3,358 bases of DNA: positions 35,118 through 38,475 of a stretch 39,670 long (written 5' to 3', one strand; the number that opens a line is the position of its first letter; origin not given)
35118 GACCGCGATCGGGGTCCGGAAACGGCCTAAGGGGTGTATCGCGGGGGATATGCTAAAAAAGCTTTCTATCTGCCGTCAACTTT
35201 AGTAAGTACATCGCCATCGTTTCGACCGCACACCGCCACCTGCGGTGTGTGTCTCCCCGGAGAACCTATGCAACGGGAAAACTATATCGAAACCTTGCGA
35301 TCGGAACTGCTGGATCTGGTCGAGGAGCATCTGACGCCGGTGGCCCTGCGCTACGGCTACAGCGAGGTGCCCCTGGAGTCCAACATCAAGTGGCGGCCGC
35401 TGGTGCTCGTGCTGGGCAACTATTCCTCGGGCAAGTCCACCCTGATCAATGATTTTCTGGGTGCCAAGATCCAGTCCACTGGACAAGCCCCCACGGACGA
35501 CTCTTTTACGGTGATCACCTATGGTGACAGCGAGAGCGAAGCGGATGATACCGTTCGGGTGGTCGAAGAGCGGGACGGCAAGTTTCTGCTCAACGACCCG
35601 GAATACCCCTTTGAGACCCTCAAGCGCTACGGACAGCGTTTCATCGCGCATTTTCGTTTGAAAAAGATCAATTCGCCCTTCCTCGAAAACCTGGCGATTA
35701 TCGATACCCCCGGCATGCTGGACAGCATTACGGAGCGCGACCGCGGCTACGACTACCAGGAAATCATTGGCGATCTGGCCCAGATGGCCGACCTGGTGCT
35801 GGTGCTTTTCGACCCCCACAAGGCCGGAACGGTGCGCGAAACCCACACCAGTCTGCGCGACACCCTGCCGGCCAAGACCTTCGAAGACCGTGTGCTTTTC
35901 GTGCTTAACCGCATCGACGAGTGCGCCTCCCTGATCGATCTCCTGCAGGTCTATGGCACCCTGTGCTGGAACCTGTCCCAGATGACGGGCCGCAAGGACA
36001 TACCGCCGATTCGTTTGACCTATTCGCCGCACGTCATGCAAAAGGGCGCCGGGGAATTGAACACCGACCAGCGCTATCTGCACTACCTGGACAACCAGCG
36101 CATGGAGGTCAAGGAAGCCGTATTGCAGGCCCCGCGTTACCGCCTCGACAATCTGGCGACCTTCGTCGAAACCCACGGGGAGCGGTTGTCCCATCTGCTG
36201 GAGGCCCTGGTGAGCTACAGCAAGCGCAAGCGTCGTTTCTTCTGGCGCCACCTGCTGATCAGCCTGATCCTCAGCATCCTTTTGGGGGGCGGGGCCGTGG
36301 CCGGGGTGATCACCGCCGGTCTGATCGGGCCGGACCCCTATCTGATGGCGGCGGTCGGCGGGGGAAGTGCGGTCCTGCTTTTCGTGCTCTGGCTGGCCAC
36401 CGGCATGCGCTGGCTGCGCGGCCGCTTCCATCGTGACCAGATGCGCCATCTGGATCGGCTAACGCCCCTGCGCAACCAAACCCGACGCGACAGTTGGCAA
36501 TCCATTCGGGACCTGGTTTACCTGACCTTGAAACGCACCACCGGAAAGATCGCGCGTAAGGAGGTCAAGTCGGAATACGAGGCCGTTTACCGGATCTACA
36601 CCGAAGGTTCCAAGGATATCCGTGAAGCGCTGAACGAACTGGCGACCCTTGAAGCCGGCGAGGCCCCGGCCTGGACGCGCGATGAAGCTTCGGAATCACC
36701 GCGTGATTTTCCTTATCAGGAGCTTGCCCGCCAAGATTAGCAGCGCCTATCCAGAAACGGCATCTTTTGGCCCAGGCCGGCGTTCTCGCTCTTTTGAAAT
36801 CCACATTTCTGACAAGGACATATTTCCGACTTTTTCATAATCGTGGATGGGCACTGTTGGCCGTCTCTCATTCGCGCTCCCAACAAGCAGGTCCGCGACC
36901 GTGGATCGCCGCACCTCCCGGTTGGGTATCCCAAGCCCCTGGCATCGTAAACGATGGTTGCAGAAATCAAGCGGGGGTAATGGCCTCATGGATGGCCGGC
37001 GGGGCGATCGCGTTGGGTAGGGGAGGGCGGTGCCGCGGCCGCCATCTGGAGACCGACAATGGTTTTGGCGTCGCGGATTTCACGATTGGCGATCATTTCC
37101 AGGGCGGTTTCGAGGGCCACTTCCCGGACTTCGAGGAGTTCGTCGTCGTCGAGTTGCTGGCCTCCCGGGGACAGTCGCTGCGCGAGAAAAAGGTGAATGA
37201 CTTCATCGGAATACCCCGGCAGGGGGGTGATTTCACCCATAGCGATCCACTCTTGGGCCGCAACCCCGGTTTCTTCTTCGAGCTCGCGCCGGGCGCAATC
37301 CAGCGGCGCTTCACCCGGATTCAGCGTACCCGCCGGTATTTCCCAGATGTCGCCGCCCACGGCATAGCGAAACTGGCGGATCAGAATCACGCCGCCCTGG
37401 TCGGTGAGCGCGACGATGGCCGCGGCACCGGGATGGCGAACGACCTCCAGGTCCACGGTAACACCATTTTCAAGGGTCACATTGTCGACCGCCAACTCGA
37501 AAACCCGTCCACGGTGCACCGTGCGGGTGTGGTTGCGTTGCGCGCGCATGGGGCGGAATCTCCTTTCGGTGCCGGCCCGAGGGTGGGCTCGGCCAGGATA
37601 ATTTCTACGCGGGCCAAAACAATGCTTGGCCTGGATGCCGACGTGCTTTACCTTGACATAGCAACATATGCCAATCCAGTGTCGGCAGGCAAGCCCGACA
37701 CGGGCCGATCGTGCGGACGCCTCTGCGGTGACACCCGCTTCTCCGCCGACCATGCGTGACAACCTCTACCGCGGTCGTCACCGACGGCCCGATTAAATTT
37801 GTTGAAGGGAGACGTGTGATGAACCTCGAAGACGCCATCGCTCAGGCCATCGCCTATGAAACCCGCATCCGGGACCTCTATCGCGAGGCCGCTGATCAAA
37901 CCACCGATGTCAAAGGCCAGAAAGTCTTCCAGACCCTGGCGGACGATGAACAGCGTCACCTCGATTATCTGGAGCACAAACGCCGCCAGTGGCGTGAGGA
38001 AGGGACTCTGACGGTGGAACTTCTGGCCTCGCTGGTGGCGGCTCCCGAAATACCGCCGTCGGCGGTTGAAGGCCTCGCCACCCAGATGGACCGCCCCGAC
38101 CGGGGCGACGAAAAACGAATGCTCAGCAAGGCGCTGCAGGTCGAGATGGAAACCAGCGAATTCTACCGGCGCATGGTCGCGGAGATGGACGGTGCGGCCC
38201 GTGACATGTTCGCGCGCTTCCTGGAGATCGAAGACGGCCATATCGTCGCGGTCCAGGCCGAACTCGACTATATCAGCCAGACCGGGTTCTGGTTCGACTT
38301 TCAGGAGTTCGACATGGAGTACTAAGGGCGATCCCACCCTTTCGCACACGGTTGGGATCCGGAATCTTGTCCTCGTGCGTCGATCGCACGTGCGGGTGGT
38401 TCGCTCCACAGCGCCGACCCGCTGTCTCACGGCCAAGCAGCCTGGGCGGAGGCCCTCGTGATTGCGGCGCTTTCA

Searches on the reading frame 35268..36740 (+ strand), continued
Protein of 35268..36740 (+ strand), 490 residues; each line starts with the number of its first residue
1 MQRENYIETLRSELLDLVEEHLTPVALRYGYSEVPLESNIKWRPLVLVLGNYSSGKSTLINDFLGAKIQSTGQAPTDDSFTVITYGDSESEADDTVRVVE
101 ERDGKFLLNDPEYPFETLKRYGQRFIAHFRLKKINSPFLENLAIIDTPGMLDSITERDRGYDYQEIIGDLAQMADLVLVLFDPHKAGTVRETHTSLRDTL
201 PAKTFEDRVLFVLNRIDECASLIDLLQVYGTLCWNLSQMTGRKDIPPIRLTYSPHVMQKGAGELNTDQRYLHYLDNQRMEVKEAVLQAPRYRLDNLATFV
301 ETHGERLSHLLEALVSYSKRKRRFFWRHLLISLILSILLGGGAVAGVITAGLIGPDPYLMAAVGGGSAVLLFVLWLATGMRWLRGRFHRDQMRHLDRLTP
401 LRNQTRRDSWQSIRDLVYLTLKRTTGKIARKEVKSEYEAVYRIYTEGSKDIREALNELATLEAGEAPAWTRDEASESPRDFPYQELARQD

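Call 58: search_protein_families(library=pfam, proteins=[L166:9989-11359:+, L166:11454-12203:+, L166:12206-12715:+, L166:12753-13376:+, L166:13383-14414:+, L166:14460-16766:+, L166:9225-9815:-, L166:7879-8757:-, L166:6882-7862:+], max_evalue=0.001)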
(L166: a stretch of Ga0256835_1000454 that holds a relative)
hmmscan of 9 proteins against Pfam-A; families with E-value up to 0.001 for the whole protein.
L166:9989-11359:+ (456 aa): 3 families
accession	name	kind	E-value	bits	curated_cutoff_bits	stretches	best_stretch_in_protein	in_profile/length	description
PF00350.29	Dynamin_N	-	1.6e-13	51.4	27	1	47-209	1-167/168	Dynamin family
PF01926.29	MMR_HSR1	-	1.1e-08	35.6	21.9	0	127-208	40-112/113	50S ribosome-binding GTPase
PF00009.33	GTP_EFTU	-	0.00016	21.8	26.5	1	46-227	5-150/188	Elongation factor Tu GTP binding domain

L166:11454-12203:+ (249 aa): 2 families
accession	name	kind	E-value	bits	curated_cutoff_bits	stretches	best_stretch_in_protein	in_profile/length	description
PF01709.26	Transcrip_reg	-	3.8e-62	209.2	27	1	82-238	1-160/160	TACO1/YebC second and third domain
PF20772.2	TACO1_YebC_N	-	2.2e-37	127.8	36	1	5-76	1-73/73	TACO1/YebC protein N-terminal domain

L166:12206-12715:+ (169 aa): 1 family
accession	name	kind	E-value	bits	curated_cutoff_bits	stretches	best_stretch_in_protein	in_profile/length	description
PF02075.23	RuvC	-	1.4e-47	161.8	22.2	1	6-154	1-148/148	Crossover junction endodeoxyribonuclease RuvC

L166:12753-13376:+ (207 aa): 4 families
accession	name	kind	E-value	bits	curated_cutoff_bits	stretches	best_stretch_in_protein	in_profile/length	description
PF01330.27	RuvA_N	-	2.7e-22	79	23.6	1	1-62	1-61/61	RuvA N terminal domain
PF14520.12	HHH_5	-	9.7e-16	58.4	27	1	72-130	1-57/57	Helix-hairpin-helix domain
PF07499.19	RuvA_C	-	9.1e-12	45.7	24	1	159-204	3-47/47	RuvA, C-terminal domain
PF00633.29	HHH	-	2.9e-05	24.1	24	0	111-125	14-28/30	Helix-hairpin-helix motif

L166:13383-14414:+ (343 aa): 10 families
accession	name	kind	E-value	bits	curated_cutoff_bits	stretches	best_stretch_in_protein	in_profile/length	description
PF05496.18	RuvB_N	-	1e-78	263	27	1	34-191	1-158/159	Holliday junction DNA helicase RuvB P-loop domain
PF17864.7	AAA_lid_4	-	3.9e-34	116.7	27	1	195-268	1-74/74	RuvB AAA lid domain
PF05491.19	RuvB_C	-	5.5e-26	90.8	24.7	1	269-339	1-71/72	RuvB C-terminal winged helix domain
PF00004.35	AAA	-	6.2e-20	72.4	21.2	1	69-192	1-129/131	ATPase family associated with various cellular activities (AAA)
PF07728.20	AAA_5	-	1.5e-08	35.2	22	1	111-186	60-139/139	AAA domain (dynein-related subfamily)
PF13191.12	AAA_16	-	1e-06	29.8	32.6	1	42-92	2-50/167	AAA ATPase domain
PF06068.19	TIP49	-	3.2e-05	23.7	23.8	1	40-95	24-79/347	TIP49 P-loop domain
PF07726.17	AAA_3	-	8.6e-05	22.9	27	0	68-96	1-29/131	ATPase family associated with various cellular activities (AAA)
PF13401.12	AAA_22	-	0.00059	20.6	27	0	68-90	7-29/130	AAA domain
PF20720.3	nSTAND3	-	0.00079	19.6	27.2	0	67-112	18-61/155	Novel STAND NTPase 3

L166:14460-16766:+ (769 aa): 4 families
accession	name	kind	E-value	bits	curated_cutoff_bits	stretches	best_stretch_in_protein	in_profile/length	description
PF13654.12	AAA_32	-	9.8e-55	184.6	21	1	308-439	2-133/133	LonB-like, AAA domain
PF20436.4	LonB_AAA-LID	-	6.3e-19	68.2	22.4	1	468-531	2-65/65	Archaeal LonB, AAA+ ATPase LID domain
PF20437.3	LonC_helical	-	7.7e-14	51.8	24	1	76-109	1-34/34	Lon-like LonC helical domain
PF05362.19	Lon_C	-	7.2e-11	42.5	21.1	1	641-743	108-199/205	Lon protease (S16) C-terminal proteolytic domain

L166:9225-9815:- (196 aa): 1 family
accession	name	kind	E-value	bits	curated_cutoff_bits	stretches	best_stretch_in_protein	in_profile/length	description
PF01949.23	Endo_dU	-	7.5e-57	192.1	32.7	1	13-187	2-181/182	Endonuclease dU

L166:7879-8757:- (292 aa): 2 families
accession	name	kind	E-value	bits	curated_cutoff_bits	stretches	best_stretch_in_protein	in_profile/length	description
PF08668.18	HDOD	-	1.8e-57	194.4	22.9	1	26-221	1-196/196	HDOD domain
PF01966.28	HD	-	7.6e-10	39.5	22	1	122-238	2-111/116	HD domain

L166:6882-7862:+ (326 aa): 3 families
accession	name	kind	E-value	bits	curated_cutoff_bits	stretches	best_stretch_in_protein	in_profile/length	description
PF00072.30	Response_reg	-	9.2e-28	97.1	30.2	1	6-115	1-110/111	Response regulator receiver domain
PF00512.31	HisKA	-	1.6e-07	31.7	26.9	1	248-303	4-60/66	His Kinase A (phospho-acceptor) domain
PF06490.17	FleQ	-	0.00034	21.3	22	0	5-118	1-106/108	Flagellar regulatory protein FleQ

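Call 63: search_dna_similar(query=window:35268-36740:+, collection=plasmids, mode=protein, max_evalue=1e-10, max_rows=15)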
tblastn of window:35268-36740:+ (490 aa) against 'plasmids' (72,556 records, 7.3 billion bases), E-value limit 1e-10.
No match.

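Call 89: search_protein_families(library=pfam, proteins=[L048:12365-14617:-, L048:11488-12225:-, L048:14610-15797:-, L001:7549-7938:+, L015:6355-7272:+], max_evalue=0.001)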
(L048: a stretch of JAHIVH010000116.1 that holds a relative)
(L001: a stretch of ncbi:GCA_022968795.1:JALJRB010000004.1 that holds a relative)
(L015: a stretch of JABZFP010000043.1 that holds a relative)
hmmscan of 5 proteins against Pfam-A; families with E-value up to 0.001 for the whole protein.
L048:12365-14617:- (750 aa): 9 families
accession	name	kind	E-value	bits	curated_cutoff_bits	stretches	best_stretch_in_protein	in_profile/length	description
PF05362.19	Lon_C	-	4.4e-10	39.9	21.1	1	518-678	24-179/205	Lon protease (S16) C-terminal proteolytic domain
PF01078.27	Mg_chelatase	-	3.5e-06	27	20.3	1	44-88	3-47/207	Magnesium chelatase, subunit ChlI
PF07728.20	AAA_5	-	4.5e-06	27.1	22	0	65-88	1-25/139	AAA domain (dynein-related subfamily)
PF13401.12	AAA_22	-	4.7e-05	24.2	27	1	61-135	3-60/130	AAA domain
PF00004.35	AAA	-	6.9e-05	23.7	21.2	0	66-85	1-20/131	ATPase family associated with various cellular activities (AAA)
PF00158.32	Sigma54_activat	-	6.9e-05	23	20.2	0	51-90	10-49/168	Sigma-54 interaction domain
PF20030.5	bpMoxR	-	7.8e-05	22.3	27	0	63-98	31-66/205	MoxR domain in the MoxR-vWA-beta-propeller ternary systems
PF20720.3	nSTAND3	-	0.00034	20.8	27.2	1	52-83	6-37/155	Novel STAND NTPase 3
PF12775.13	AAA_7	-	0.00097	19.2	25.8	0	52-88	22-58/181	P-loop containing dynein motor region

L048:11488-12225:- (245 aa): 1 family
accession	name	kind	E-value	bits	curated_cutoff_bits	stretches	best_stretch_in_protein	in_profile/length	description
PF01694.28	Rhomboid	-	9e-08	32.9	22.6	1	61-199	4-136/143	Rhomboid domain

L048:14610-15797:- (395 aa): 0 families

L001:7549-7938:+ (129 aa): 0 families

L015:6355-7272:+ (305 aa): 1 family
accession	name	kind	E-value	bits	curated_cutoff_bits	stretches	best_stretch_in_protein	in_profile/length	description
PF00491.26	Arginase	-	5.9e-77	259.3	22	1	7-298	2-276/280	Arginase family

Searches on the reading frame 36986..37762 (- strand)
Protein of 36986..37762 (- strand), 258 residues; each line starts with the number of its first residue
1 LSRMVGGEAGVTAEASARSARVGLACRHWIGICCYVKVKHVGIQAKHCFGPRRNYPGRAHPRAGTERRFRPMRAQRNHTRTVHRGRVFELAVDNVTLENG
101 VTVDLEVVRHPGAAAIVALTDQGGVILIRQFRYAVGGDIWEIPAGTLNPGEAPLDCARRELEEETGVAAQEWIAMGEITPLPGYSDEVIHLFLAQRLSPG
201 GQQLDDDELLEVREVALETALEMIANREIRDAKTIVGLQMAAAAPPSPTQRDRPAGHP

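Call 3: search_protein_families(library=pfam, proteins=[window:36986-37762:-], max_evalue=0.01)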
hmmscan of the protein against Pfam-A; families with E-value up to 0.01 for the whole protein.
window:36986-37762:- (258 aa): 1 family
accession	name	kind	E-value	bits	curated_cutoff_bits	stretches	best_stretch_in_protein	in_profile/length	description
PF00293.34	NUDIX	-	5.8e-20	72.1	21.1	1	112-226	4-122/134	NUDIX domain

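Call 4: search_protein_families(library=ncbifam, proteins=[window:36986-37762:-], max_evalue=0.01)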
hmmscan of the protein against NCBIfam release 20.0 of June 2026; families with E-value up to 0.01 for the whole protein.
window:36986-37762:- (258 aa): 21 families
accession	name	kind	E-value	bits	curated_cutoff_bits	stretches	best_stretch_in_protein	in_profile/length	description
NF008736.0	PRK11762.1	equivalog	7.2e-24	84.3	169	1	78-242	12-178/186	ADP compounds hydrolase NudE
NF011585.0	PRK15009.1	equivalog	5.2e-15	55.6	234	1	109-240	44-183/191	GDP-mannose pyrophosphatase NudK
TIGR00052.1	TIGR00052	subfamily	2.2e-13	50.2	79.55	1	104-240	37-185/188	nudix-type nucleoside diphosphatase, YffH/AdpP family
NF041652.1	Nud_hyd_Dein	equivalog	9.8e-10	38.9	200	1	110-236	12-143/152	Nudix hydrolase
NF006530.0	PRK08999.1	equivalog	8.6e-08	31.6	245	1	115-178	10-73/315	Nudix family hydrolase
TIGR00586.1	mutt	equivalog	4e-07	30.1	97.9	1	115-171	9-65/129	8-oxo-dGTP diphosphatase MutT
NF001938.0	PRK00714.1-5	equivalog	3.2e-06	26.6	116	1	116-174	18-81/172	RNA pyrophosphohydrolase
NF001937.0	PRK00714.1-4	equivalog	2.9e-05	23.7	139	1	115-176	12-69/161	RNA pyrophosphohydrolase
NF008044.0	PRK10776.1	equivalog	3.8e-05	23.6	148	1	131-178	24-71/130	8-oxo-dGTP diphosphatase MutT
NF006961.0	PRK09438.1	equivalog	0.00015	21.3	103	1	109-170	6-64/151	dihydroneopterin triphosphate diphosphatase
NF008003.0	PRK10729.1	equivalog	0.00055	19.3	248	1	113-240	59-196/210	ADP-ribose diphosphatase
NF001299.0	PRK00241.1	equivalog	0.00059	19.4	158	1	114-171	137-192/263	NAD(+) diphosphatase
NF007834.0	PRK10546.1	equivalog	0.00068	19.5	156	1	117-170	8-62/135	pyrimidine (deoxy)nucleoside triphosphate diphosphatase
NF003788.0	PRK05379.1-5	equivalog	0.00088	18.7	354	1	120-167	221-267/351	bifunctional nicotinamide-nucleotide adenylyltransferase/Nudix hydroxylase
NF001935.0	PRK00714.1-2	equivalog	0.0011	18.4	259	1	135-171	28-64/183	RNA pyrophosphohydrolase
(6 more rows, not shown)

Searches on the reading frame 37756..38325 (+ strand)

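Call 3: search_protein_families(library=pfam, proteins=[window:37756-38325:+], max_evalue=0.01)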
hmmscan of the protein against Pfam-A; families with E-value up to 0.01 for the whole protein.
window:37756-38325:+ (189 aa): 3 families
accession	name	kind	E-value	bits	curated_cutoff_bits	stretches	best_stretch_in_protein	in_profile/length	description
PF02915.23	Rubrerythrin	-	6.5e-09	36.7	22.8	1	18-72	79-133/137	Rubrerythrin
PF00210.30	Ferritin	-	1.4e-05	25.5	24.5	0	22-74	79-134/142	Ferritin-like domain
PF13668.12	Ferritin_2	-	0.0014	19.2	24.7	0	121-185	4-81/138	Ferritin-like domain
